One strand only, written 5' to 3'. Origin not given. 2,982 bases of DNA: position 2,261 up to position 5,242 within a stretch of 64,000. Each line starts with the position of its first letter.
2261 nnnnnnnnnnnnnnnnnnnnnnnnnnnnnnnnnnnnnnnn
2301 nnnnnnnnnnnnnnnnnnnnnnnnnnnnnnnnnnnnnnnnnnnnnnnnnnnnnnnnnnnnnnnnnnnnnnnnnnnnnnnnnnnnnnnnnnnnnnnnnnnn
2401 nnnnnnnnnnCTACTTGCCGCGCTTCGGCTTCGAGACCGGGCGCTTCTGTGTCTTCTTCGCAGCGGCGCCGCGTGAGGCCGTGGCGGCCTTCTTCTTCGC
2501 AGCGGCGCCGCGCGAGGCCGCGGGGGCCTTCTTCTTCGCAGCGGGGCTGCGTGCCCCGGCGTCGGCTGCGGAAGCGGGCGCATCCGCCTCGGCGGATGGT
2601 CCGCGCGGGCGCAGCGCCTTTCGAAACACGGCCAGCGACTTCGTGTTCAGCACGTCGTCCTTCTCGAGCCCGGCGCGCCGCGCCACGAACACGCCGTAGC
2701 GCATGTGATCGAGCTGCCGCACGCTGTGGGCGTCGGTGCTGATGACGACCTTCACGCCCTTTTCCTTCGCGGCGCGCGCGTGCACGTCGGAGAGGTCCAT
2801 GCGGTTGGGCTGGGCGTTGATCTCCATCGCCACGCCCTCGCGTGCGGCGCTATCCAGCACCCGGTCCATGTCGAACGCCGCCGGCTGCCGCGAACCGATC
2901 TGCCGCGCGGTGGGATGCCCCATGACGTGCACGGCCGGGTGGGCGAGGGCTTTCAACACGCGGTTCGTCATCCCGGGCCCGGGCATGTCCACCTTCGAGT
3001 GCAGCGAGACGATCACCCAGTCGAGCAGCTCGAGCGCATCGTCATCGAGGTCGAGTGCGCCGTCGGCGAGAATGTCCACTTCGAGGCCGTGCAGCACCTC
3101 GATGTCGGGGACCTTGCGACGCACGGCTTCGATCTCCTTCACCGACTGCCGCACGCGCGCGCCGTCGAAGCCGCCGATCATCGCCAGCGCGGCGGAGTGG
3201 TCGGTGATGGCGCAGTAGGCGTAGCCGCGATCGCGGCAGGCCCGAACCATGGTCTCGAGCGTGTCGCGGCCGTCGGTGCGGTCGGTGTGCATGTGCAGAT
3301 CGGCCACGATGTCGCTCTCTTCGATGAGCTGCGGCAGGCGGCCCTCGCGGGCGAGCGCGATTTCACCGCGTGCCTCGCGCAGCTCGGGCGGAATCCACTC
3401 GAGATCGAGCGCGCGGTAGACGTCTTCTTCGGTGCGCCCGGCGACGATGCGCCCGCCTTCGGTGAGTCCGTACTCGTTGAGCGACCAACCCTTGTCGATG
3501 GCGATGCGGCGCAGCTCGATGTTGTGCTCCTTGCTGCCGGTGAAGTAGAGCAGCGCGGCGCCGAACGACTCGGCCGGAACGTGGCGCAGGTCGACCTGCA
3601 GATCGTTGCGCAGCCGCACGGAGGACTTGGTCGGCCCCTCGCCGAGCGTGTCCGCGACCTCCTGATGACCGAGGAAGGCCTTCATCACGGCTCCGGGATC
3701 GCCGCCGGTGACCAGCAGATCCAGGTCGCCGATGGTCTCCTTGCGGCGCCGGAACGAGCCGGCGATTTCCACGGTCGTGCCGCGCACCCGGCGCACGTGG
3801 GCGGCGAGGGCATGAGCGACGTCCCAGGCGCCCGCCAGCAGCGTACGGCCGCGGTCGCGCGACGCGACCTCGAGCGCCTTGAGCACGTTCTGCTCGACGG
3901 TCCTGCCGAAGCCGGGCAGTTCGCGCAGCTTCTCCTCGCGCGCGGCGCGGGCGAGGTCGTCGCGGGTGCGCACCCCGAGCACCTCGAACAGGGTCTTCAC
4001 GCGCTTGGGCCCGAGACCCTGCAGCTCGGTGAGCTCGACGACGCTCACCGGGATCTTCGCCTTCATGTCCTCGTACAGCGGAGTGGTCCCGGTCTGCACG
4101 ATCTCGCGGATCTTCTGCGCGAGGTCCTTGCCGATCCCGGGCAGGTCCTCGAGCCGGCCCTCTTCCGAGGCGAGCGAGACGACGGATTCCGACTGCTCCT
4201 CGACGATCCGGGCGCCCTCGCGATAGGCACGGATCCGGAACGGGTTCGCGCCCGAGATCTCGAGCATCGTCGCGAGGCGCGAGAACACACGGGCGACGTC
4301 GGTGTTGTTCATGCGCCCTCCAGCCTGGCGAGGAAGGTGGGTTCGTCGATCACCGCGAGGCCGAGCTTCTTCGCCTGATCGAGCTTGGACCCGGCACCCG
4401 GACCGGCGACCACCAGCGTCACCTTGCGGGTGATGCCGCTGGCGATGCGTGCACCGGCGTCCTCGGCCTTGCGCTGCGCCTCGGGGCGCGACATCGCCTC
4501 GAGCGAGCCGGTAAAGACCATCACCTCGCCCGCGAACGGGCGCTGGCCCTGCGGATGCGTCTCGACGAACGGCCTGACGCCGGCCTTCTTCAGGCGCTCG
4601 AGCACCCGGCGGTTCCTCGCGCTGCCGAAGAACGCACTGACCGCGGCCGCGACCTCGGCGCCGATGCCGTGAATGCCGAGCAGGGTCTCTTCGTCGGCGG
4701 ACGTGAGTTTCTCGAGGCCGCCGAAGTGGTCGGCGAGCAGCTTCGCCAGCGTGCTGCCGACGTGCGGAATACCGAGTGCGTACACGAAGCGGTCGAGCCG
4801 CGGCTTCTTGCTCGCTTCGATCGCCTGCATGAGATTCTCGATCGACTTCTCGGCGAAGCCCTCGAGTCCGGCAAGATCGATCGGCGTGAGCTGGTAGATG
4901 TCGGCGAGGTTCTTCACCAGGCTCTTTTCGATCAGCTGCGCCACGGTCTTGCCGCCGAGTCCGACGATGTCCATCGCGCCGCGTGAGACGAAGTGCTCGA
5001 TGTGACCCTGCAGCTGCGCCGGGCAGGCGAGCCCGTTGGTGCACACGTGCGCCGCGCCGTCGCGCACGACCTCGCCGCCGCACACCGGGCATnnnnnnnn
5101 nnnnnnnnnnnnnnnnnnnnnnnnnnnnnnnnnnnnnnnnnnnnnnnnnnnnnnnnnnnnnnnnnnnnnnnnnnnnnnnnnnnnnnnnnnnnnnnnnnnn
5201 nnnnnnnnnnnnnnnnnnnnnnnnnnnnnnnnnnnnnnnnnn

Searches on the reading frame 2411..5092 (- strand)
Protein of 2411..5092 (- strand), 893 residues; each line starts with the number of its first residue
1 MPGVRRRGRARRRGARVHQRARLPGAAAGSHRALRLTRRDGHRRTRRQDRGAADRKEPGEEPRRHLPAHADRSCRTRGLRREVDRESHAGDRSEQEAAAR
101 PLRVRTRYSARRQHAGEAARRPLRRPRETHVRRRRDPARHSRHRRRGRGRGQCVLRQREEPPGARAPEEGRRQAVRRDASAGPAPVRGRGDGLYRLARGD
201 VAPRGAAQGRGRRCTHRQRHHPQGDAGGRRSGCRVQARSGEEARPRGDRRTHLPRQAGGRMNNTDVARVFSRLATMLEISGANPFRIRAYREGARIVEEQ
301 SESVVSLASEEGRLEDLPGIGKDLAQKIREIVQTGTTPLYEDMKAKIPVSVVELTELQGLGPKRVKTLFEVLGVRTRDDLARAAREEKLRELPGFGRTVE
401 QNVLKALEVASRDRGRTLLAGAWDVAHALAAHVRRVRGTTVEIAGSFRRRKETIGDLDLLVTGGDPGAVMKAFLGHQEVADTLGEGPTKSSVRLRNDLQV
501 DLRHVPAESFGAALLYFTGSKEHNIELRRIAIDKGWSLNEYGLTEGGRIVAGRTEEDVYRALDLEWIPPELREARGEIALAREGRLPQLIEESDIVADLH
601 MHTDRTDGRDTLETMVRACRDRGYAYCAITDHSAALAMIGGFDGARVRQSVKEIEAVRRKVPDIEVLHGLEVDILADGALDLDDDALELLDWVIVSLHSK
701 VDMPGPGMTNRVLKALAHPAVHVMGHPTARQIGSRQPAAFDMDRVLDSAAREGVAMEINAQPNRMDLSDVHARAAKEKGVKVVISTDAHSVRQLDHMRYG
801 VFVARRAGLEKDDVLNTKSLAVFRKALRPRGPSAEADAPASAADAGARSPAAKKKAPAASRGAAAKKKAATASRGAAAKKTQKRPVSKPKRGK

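Call 62: search_protein_families(library=pfam, proteins=[window:2411-5092:-], max_evalue=0.00001)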
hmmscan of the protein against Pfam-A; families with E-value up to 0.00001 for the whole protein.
window:2411-5092:- (893 aa): 4 families
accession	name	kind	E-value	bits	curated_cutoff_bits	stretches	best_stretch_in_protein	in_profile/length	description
PF14791.11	DNA_pol_B_thumb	-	1.7e-26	92.3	25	1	513-573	1-63/63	DNA polymerase beta thumb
PF14716.13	HHH_8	-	1.9e-19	70.3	30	1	261-336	1-72/73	Helix-hairpin-helix domain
PF14520.12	HHH_5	-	9.4e-16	58.5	27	1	353-407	3-55/57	Helix-hairpin-helix domain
PF02811.25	PHP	-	5.5e-09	37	26.4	1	598-759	1-162/164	PHP domain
